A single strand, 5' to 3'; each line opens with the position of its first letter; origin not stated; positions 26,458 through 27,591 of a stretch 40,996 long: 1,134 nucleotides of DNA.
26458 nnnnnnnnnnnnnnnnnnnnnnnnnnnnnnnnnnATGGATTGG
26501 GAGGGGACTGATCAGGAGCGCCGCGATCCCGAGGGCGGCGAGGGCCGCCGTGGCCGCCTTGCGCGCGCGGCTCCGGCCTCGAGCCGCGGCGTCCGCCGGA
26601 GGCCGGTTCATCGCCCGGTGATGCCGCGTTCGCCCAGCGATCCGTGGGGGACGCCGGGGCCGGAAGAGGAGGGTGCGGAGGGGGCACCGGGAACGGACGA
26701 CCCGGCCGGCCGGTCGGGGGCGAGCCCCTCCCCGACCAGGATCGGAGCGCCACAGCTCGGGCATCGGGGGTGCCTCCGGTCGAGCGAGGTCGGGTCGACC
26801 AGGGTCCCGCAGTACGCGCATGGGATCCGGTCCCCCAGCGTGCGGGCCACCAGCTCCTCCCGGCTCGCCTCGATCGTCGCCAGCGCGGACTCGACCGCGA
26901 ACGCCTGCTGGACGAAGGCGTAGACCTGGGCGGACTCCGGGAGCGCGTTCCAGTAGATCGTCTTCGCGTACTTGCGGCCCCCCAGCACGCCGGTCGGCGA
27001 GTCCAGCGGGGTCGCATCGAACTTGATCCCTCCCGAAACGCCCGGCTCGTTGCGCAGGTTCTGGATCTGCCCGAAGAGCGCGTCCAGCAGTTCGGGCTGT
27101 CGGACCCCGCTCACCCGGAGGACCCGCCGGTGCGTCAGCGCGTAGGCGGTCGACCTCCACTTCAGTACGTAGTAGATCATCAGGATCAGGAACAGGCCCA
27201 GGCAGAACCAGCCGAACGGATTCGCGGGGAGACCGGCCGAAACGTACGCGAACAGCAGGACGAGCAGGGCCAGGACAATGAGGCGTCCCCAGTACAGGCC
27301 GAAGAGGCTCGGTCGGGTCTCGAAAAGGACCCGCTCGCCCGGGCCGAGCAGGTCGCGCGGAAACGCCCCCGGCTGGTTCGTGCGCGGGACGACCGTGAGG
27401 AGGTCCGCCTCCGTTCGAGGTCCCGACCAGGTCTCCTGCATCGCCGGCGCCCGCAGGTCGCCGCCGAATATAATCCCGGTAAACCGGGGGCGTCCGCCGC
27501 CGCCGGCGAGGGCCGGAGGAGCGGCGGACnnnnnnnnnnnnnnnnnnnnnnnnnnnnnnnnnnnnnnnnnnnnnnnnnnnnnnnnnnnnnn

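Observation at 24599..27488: Self-promoted two-gene module: two membrane proteins sharing a TM-hairpin / PH-like / zinc-ribbon architecture, one with a Kelch ectodomain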

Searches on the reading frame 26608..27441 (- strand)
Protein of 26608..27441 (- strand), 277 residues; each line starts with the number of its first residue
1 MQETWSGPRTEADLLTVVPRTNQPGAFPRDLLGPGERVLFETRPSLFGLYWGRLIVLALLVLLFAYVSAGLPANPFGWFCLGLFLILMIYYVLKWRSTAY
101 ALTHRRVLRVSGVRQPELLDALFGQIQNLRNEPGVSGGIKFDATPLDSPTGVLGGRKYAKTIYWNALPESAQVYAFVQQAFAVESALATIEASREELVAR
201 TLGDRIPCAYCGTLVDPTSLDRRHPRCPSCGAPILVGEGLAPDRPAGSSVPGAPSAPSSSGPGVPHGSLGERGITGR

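Call 3: search_protein_families(library=pfam, proteins=[window:26608-27441:-], max_evalue=1)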
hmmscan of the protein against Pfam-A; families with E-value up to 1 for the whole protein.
window:26608-27441:- (277 aa): 10 families
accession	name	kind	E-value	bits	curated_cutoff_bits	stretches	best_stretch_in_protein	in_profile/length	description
PF24463.1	DUF7577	-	0.03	14.4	28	0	226-233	4-11/27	Domain of unknown function (DUF7577)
PF13240.11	Zn_Ribbon_1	-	0.087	13.1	25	0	227-234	2-9/23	zinc-ribbon domain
PF15118.11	DUF4560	-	0.088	13.2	27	1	67-96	13-40/64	Domain of unknown function (DUF4560)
PF12773.13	DZR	-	0.089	13.4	27.3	1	207-234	14-34/45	Double zinc ribbon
PF01155.25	HypA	-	0.12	12.9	28.9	1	180-233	47-95/112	Hydrogenase/urease nickel incorporation, metallochaperone, hypA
PF13248.11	Zn_ribbon_3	-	0.12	12.3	27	0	207-234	4-26/26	zinc-ribbon domain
PF11238.13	DUF3039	-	0.2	11.9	22.7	1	193-230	12-49/56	Protein of unknown function (DUF3039)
PF09297.16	Zn_ribbon_NUD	-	0.26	11.5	24.8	1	222-235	1-14/32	NADH pyrophosphatase zinc ribbon domain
PF15206.11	FAM209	-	0.37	10.9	27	1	69-98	27-59/149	FAM209 family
PF24461.1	DUF7576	-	0.41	11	27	0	215-235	2-28/60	Family of unknown function (DUF7576)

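Call 4: search_protein_families(library=ncbifam, proteins=[window:26608-27441:-], max_evalue=1)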
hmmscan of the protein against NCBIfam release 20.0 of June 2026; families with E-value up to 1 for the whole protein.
window:26608-27441:- (277 aa): 5 families
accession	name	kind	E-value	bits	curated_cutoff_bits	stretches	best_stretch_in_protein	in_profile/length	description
NF040894.1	puhB_PGC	equivalog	0.0054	16.6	110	1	50-140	46-141/176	photosynthetic complex putative assembly protein PuhB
NF001605.0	PRK00398.1-2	equivalog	0.0078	16.1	63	1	208-237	4-31/43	DNA-directed RNA polymerase subunit P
NF049953.1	ribbon_DG_selen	exception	0.04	13.8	130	1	170-231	112-168/172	zinc ribbon-containing (seleno)protein DG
NF041259.1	mono_DmmA_fam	domain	0.045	14.1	60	1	178-237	24-83/101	dimethylamine monooxygenase subunit DmmA family protein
NF001607.0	PRK00398.1-4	equivalog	0.079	12.7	89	1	208-235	12-39/53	DNA-directed RNA polymerase subunit P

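Call 7: find_homologous_proteins(query=window:26611-27441:-)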
Query window:26611-27441:- (277 aa): 25 proteins with E <= 0.001 among 7457 candidates.
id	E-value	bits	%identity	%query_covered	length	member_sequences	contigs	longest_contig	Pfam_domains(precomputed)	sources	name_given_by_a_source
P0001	2.9e-174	596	95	100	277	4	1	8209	-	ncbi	-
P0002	7.8e-125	434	75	88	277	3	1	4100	-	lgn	-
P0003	8.0e-114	398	69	94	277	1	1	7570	-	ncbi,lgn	-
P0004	2.3e-82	295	58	82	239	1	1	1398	-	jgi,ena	-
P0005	2.4e-81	291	58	82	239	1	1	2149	-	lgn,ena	-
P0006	2.2e-79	285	56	83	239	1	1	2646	-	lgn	-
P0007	1.7e-78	282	56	83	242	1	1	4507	-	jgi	jgi:hypothetical protein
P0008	3.4e-78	281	56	82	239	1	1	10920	-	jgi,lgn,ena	jgi:hypothetical protein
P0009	6.0e-77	277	54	85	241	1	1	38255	-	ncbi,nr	ncbi:MAG: PH domain-containing protein [Thermoplasmata archaeon]|nr:PH domain-containing protein [Th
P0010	9.6e-77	276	56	83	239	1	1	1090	-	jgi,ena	-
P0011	1.6e-74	269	53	83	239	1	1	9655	-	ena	-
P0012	1.6e-70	256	52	83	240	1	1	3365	-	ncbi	-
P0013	3.3e-70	255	52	83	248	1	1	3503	-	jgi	jgi:hypothetical protein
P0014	2.1e-68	249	52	83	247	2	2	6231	-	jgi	jgi:hypothetical protein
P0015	3.3e-68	248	50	83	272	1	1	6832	-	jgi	jgi:hypothetical protein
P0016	6.6e-65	237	49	83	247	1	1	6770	-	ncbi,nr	ncbi:MAG: PH domain-containing protein [Thermoplasmata archaeon]|nr:PH domain-containing protein [Th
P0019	1.4e-56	210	49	84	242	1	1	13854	-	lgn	-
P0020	8.5e-56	208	45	84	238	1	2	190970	-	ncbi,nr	ncbi:MAG: hypothetical protein L3J87_05555 [Thermoplasmata archaeon]|nr:hypothetical protein [Thermo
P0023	1.3e-53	200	46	82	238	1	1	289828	-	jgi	jgi:hypothetical protein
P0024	2.2e-52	196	44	82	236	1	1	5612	-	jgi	jgi:hypothetical protein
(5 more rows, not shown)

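Call 9: find_encoding_contigs(protein=P0009, flank=8000, max_places=3)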
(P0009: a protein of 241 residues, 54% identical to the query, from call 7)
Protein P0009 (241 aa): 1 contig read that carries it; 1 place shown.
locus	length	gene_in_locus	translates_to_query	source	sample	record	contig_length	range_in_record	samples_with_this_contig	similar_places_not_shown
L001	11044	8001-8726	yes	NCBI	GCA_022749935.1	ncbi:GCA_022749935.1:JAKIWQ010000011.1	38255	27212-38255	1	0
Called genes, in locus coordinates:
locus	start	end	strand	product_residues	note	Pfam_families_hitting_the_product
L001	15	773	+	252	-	PF02596:DUF169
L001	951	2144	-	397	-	PF06224:AlkZ-like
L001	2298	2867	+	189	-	PF13302:Acetyltransf_3, PF13420:Acetyltransf_4, PF00583:Acetyltransf_1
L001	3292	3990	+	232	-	-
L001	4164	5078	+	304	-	PF04261:Dyp_perox_N, PF20628:Dyp_perox_C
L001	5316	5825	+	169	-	-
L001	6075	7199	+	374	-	PF02073:Peptidase_M29 (faint), PF26233:NicX (faint)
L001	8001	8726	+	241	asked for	-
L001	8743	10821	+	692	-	PF24681:Kelch_KLHDC2_KLHL20_DRC7, PF13415:Beta-prop_FBX42, PF24981:Beta-prop_ATRN-LZTR1, PF24681:Kelch_KLHDC2_KLHL20_DRC7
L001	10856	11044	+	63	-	PF17391:Urocanase_N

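Call 21: search_protein_families(library=pfam, alignment_id=A1, max_evalue=1)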
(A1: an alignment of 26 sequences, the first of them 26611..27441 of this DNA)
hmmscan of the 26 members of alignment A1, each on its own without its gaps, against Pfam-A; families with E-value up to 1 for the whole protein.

A. member 1, window:26611-27441:- (277 aa): 10 families
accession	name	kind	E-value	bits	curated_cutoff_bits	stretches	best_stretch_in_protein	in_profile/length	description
PF24463.1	DUF7577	-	0.03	14.4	28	0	226-233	4-11/27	Domain of unknown function (DUF7577)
PF13240.11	Zn_Ribbon_1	-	0.087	13.1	25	0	227-234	2-9/23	zinc-ribbon domain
PF15118.11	DUF4560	-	0.088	13.2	27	1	67-96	13-40/64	Domain of unknown function (DUF4560)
PF12773.13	DZR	-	0.089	13.4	27.3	1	207-234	14-34/45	Double zinc ribbon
PF01155.25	HypA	-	0.12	12.9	28.9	1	180-233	47-95/112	Hydrogenase/urease nickel incorporation, metallochaperone, hypA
PF13248.11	Zn_ribbon_3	-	0.12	12.3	27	0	207-234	4-26/26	zinc-ribbon domain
PF11238.13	DUF3039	-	0.2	11.9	22.7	1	193-230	12-49/56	Protein of unknown function (DUF3039)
PF09297.16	Zn_ribbon_NUD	-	0.26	11.5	24.8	1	222-235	1-14/32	NADH pyrophosphatase zinc ribbon domain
PF15206.11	FAM209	-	0.37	10.9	27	1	69-98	27-59/149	FAM209 family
PF24461.1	DUF7576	-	0.41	11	27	0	215-235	2-28/60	Family of unknown function (DUF7576)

B. families by the number of members that match (of 26 scanned): 53 families (the first 25 are shown)
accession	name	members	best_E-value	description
PF01155.25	HypA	22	0.00071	Hydrogenase/urease nickel incorporation, metallochaperone, hypA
PF13248.11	Zn_ribbon_3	18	0.00014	zinc-ribbon domain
PF03703.20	bPH_2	17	0.00022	Bacterial PH domain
PF13240.11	Zn_Ribbon_1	14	0.0052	zinc-ribbon domain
PF12773.13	DZR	14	0.016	Double zinc ribbon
PF24463.1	DUF7577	7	0.011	Domain of unknown function (DUF7577)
PF24460.1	DUF7575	6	0.022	Domain of unknown function (DUF7575)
PF23458.2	DUF7130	6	0.073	Domain of unknown function (DUF7130)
PF09723.15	Zn_ribbon_8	5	0.0079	Zinc ribbon domain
PF20990.2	DUF2207_C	5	0.018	Predicted membrane protein (DUF2207) C-terminal domain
PF23137.1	HVO_0758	5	0.043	HVO_0758 mu-protein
PF19134.6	DUF5817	5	0.073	Domain of unknown function (DUF5817)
PF22289.1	DmmA-like_C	5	0.1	Dimethylamine monooxygenase subunit DmmA-like, C-terminal domain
PF18912.6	DZR_2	5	0.11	Double zinc ribbon domain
PF24461.1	DUF7576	4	0.1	Family of unknown function (DUF7576)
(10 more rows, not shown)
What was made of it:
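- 26737..26826 (-): Gene 1 C4 zinc ribbon, residues 206-235 (CAYC-x15-CPSC). There are weak hits to zinc-ribbon Pfam families (calls 3, 21).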

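Call 24: predict_structure(alignment_id=A1)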
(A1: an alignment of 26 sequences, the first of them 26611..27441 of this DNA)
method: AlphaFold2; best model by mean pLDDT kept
length: 277 residues; sequences in the alignment: 26
mean_pLDDT: 78.9   pTM: 0.63
mean pLDDT of the five models: 78.9, 77.0, 73.2, 72.5, 68.8
residues with pLDDT >= 90: 89; 70-90: 122; 50-70: 31; < 50: 35
segments of 3 or more residues with pLDDT < 50: 1-3, 238-249, 251-258, 273-277
pLDDT, mean of each block of 10 residues (from residue 1): 60 88 90 90 84 89 91 89 93 92 93 85 90 86 77 66 90 93 90 84 74 78 81 63 43 46 50 47
secondary structure, 60 per line:
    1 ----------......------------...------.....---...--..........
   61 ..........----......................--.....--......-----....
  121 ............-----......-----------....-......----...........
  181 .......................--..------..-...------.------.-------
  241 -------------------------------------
elements in order: H11-16 E38-42 H51-70 H75-96 E99-103 E106-111 E117-122 E126-132 E138-143 H155-158 E160-165 H170-203
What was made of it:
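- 26608..27441 (-): Gene 1 CDS, 277 aa: a bPH-type membrane protein with a C-terminal zinc ribbon. The AF2 model has pLDDT 79 (call 24).
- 27307..27420 (-): Gene 1 residues 8-45: a strongly conserved cytoplasmic N-terminal motif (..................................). It includes a short strand at 38-42 that precedes the TM hairpin. DSSP assigns a strand at 38-42 with pLDDT about 90 (call 24).
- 27154..27291 (-): Gene 1 TM hairpin, residues 51-96. AF2 helices at 51-70 and 75-96 (call 24).
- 26833..27153 (-): Gene 1 PH-like (bPH) domain, residues 97-203: six strands and a long C-terminal helix. AF2 model (call 24).
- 26611..26730 (-): Gene 1 Pro/Ser-rich tail, residues 238-277. It is predicted to be disordered. 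pLDDT is below 50 (call 24).
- On bPH_2 / YdbS-type membrane PH proteins: gene 1: Helices at 51-70 and 75-96 are followed by six strands and a C-terminal helix (call 24).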

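Call 28: fold_search(model_id=the predicted structure, library=pdb)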
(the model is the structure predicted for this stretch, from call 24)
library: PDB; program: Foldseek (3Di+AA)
matches with E <= 10: 334; with E <= 0.001: 0
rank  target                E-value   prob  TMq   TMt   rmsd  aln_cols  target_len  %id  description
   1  1lw3                  6.3e-03  1.00  0.23  0.13   3.4        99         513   17  Crystal Structure of Myotubularin-related protein 2 complexed with phosphate (released 2003-10-07)
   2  8jpb_G                1.0e-02  0.99  0.23  0.11   4.5        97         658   12  cryo-EM structure of NTSR1-GRK2-Galpha(q) complexes 1 (released 2023-08-09)
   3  7bmw                  1.8e-02  0.99  0.20  0.44   6.0       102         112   15  p62PH in cesium chloride (0.75 M CsCl in cryo protectant) (released 2021-10-06)
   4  3qwm                  2.1e-02  0.99  0.26  0.48   4.4       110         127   11  Crystal Structure of GEP100, the plextrin homology domain of IQ motif and SEC7 domain-containing protein 1 isoform a (released 2011-04-13)
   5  4v98_A3               2.1e-02  0.99  0.23  0.43   6.2        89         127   16  The 8S snRNP Assembly Intermediate (released 2014-07-09)
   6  3b77_A                2.3e-02  0.94  0.22  0.29   5.9       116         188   16  Crystal structure of a ph domain containing bacterial protein (exig_2160) from exiguobacterium sibiricum 255-15 at 2.4 (released 2007-11-13)
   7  4tyz_A                2.5e-02  1.00  0.23  0.55   2.6        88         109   10  Crystal structure of the C-terminal domain of an unknown protein from Leishmania infantum (released 2014-08-06)
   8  3b77_F                2.5e-02  0.98  0.23  0.32   5.1       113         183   16  Crystal structure of a ph domain containing bacterial protein (exig_2160) from exiguobacterium sibiricum 255-15 at 2.4 (released 2007-11-13)
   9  4f7u_Q                2.6e-02  0.99  0.23  0.48   5.9        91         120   15  The 6S snRNP assembly intermediate (released 2013-01-30)
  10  3f0w                  2.8e-02  1.00  0.26  0.44   3.1        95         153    9  Human NUMB-like protein, phosphotyrosine interaction domain (released 2008-11-04)
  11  7bmu                  2.8e-02  0.99  0.25  0.52   3.7        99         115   13  p62PH in cesium chloride (0.25 M CsCl in protein buffer) (released 2021-10-06)
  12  2hth_B                2.9e-02  1.00  0.26  0.49   3.9        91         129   13  Structural basis for ubiquitin recognition by the human EAP45/ESCRT-II GLUE domain (released 2006-10-24)
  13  5njk_C                3.1e-02  1.00  0.23  0.44   3.4        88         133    9  PTB domain of human Numb isoform-1 (released 2017-12-13)
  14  7bmv                  3.7e-02  0.98  0.21  0.47   4.6        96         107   14  p62PH in cesium chloride (0.25 M CsCl in protein buffer and cryo protectant) (released 2021-10-06)
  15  4xwx                  3.9e-02  0.98  0.23  0.36   4.6        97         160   13  Crystal structure of the PTB domain of SHC (released 2015-02-25)
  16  3hsa_E                3.9e-02  0.85  0.20  0.39   4.8        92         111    8  Crystal structure of pleckstrin homology domain (YP_926556.1) from SHEWANELLA AMAZONENSIS SB2B at 1.99 A resolution (released 2009-06-23)
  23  3b77_C                4.9e-02  0.90  0.22  0.30   5.7       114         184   17  Crystal structure of a ph domain containing bacterial protein (exig_2160) from exiguobacterium sibiricum 255-15 at 2.4 (released 2007-11-13)
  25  3dcx_E                5.9e-02  0.97  0.21  0.50   3.5        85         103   10  Crystal structure of a duf1696 family protein with a pleckstrin-homology domain (shew_0819) from shewanella loihica pv (released 2008-07-29)
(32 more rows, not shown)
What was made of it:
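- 26833..27153 (-): Foldseek top hits are all PH-superfold domains (call 28).
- On bPH_2 / YdbS-type membrane PH proteins: gene 1: The top 50 Foldseek hits are PH, PTB, GRAM or GLUE domains, including bacterial PH structures (call 28).
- Closest known: Soluble bacterial PH domains. Same: They have the PH fold and appear among the Foldseek hits for the gene 1 model (call 28).
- Checked: The model has pLDDT 79, and the Foldseek top hits are all PH, PTB or GRAM domains, including bacterial PH structures 3b77, 3hsa and 3dcx (calls 24, 28).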

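Call 33: find_encoding_contigs(protein=P0023, flank=10000, max_places=2)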
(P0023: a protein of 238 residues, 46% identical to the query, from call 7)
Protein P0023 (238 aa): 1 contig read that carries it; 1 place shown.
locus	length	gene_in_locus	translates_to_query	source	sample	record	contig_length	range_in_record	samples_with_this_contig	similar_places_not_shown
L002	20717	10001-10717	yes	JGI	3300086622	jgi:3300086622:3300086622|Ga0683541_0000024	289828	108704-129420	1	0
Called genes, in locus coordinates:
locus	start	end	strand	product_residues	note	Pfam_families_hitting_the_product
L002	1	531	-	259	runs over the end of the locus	-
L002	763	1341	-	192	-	-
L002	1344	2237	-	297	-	-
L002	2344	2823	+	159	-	PF03167:UDG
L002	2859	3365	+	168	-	PF08937:ThsB_TIR, PF13676:TIR_2 (weak)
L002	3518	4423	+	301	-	PF14015:DUF4231, PF18184:SLATT_3, PF18181:SLATT_1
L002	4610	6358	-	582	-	PF03235:GmrSD_N, PF07510:GmrSD_C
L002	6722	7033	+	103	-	-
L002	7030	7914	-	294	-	PF02086:MethyltransfD12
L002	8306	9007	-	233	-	-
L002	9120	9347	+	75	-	-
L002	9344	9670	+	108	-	-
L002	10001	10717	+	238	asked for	-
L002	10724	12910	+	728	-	PF24681:Kelch_KLHDC2_KLHL20_DRC7, PF13418:Beta-prop_TYW4 (faint), PF24981:Beta-prop_ATRN-LZTR1, PF13415:Beta-prop_FBX42, PF24681:Kelch_KLHDC2_KLHL20_DRC7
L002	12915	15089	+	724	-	-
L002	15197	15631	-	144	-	-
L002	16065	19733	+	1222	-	PF24681:Kelch_KLHDC2_KLHL20_DRC7, PF13418:Beta-prop_TYW4 (faint), PF24681:Kelch_KLHDC2_KLHL20_DRC7 (weak), PF13415:Beta-prop_FBX42, PF24981:Beta-prop_ATRN-LZTR1 (weak), PF24681:Kelch_KLHDC2_KLHL20_DRC7, PF13415:Beta-prop_FBX42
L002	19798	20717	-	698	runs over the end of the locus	-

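Call 34: find_encoding_contigs(protein=P0020, flank=10000, max_places=2)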
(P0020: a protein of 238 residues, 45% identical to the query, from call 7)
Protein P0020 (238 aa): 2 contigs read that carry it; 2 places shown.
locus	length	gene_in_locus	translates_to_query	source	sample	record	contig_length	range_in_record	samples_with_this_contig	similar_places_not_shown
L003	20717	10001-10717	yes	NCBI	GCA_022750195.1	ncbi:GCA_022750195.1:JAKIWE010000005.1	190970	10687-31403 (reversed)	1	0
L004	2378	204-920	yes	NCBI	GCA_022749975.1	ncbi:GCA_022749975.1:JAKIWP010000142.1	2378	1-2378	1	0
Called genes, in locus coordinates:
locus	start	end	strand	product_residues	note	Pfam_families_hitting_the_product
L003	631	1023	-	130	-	PF03852:Vsr, PF18741:MTES_1575 (faint)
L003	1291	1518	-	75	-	-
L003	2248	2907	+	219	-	PF03837:RecT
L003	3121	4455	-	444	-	-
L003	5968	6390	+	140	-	PF13474:SnoaL_3 (weak), PF14534:DUF4440, PF12680:SnoaL_2 (weak)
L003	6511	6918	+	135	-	PF01906:YbjQ_1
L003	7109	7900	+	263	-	PF01828:Peptidase_A4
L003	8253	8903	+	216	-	-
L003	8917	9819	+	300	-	PF00005:ABC_tran, PF02463:SMC_N (faint), PF13304:AAA_21 (weak)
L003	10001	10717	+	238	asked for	-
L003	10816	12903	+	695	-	PF24681:Kelch_KLHDC2_KLHL20_DRC7, PF24981:Beta-prop_ATRN-LZTR1, PF13415:Beta-prop_FBX42, PF13418:Beta-prop_TYW4 (weak), PF24681:Kelch_KLHDC2_KLHL20_DRC7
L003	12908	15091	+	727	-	-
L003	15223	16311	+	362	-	PF01070:FMN_dh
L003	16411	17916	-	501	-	PF13632:Glyco_trans_2_3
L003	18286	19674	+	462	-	-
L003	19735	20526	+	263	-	PF00535:Glycos_transf_2, PF13641:Glyco_tranf_2_3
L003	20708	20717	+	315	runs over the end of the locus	PF01370:Epimerase, PF02719:Polysacc_synt_2 (weak), PF04321:RmlD_sub_bind, PF16363:GDP_Man_Dehyd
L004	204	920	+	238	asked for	-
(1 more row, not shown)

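Call 37: find_related_loci(query=A1, collection=genome_contigs, flank=10000)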
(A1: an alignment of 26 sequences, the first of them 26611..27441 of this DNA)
Query A1 (277 aa) in genome_contigs; peptide patterns used: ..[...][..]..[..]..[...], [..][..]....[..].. (x = any residue, [..] = any of these).
58 stretches matched a pattern; 13 encode a relative of the query (tblastn E <= 1e-3); 13 distinct loci.
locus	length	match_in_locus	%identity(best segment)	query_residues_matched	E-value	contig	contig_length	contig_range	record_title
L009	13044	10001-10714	54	1-236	7e-75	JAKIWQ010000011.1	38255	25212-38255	MAG: Thermoplasmata archaeon isolate SubAcS13-64 SubAcS13-64_11, whole genome shotgun sequence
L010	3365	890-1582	52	8-236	3e-71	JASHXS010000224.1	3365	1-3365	MAG: Thermoplasmata archaeon isolate JOPF263 JOPF_AWAY_contig_1484196, whole genome shotgun sequence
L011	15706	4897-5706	50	6-273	7e-71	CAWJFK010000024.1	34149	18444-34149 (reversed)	MAG: uncultured Thermoplasmata archaeon isolate MFD09222.bin.2.161 genome assembly, contig: contig_77191, whole genome s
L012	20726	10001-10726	52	6-239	7e-68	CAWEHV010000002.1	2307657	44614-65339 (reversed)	MAG: uncultured Thermoplasmata archaeon isolate MFD09222.bin.1.12 genome assembly, contig: contig_47939, whole genome sh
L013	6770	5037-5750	49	6-235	8e-68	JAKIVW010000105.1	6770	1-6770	MAG: Thermoplasmata archaeon isolate AcS1-45 NODE_47672_length_6770_cov_5.224870, whole genome shotgun sequence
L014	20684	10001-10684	45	7-234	6e-58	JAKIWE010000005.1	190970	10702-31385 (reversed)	MAG: Thermoplasmata archaeon isolate AcS5-107 NODE_95_length_190970_cov_22.400147, whole genome shotgun sequence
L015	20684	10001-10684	47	8-236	4e-52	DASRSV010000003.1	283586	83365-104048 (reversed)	MAG TPA_asm: Thermoplasmata archaeon isolate SMAG_U6321 k141_431110, whole genome shotgun sequence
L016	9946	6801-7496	41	1-234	2e-49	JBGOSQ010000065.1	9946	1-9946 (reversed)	MAG: Thermoplasmata archaeon isolate OBJ_0618_7090110_183 k141_11136323_length_9946_cov_17.0592, whole genome shotgun se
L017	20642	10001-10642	42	19-236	2e-45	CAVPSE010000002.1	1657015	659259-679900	MAG: uncultured Thermoplasmata archaeon isolate MFD00008.bin.2.157 genome assembly, contig: contig_39751, whole genome s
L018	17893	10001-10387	29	25-125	2e-7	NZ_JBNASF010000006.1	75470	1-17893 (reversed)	MAG: Methanothermobacter sp. isolate Kamch4336-1-MF-09 bin8_IDBA_re-assembly_contigs.fa-6, whole genome shotgun sequence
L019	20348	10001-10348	26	34-129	9e-5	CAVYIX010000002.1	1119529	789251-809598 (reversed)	MAG: uncultured Methanobacteriaceae archaeon isolate MFD01476.bin.1.202 genome assembly, contig: contig_20782, whole gen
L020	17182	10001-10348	27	34-129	3e-4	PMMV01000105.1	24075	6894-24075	MAG: Methanobacterium sp. isolate fen_4 73.20100900_E2D.36_contig_5184, whole genome shotgun sequence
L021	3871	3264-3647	30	34-141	3e-4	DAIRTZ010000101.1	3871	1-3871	MAG TPA_asm: Methanobacterium sp. isolate CTOTU11298 NODE_15331_length_3871_cov_8.722222, whole genome shotgun sequence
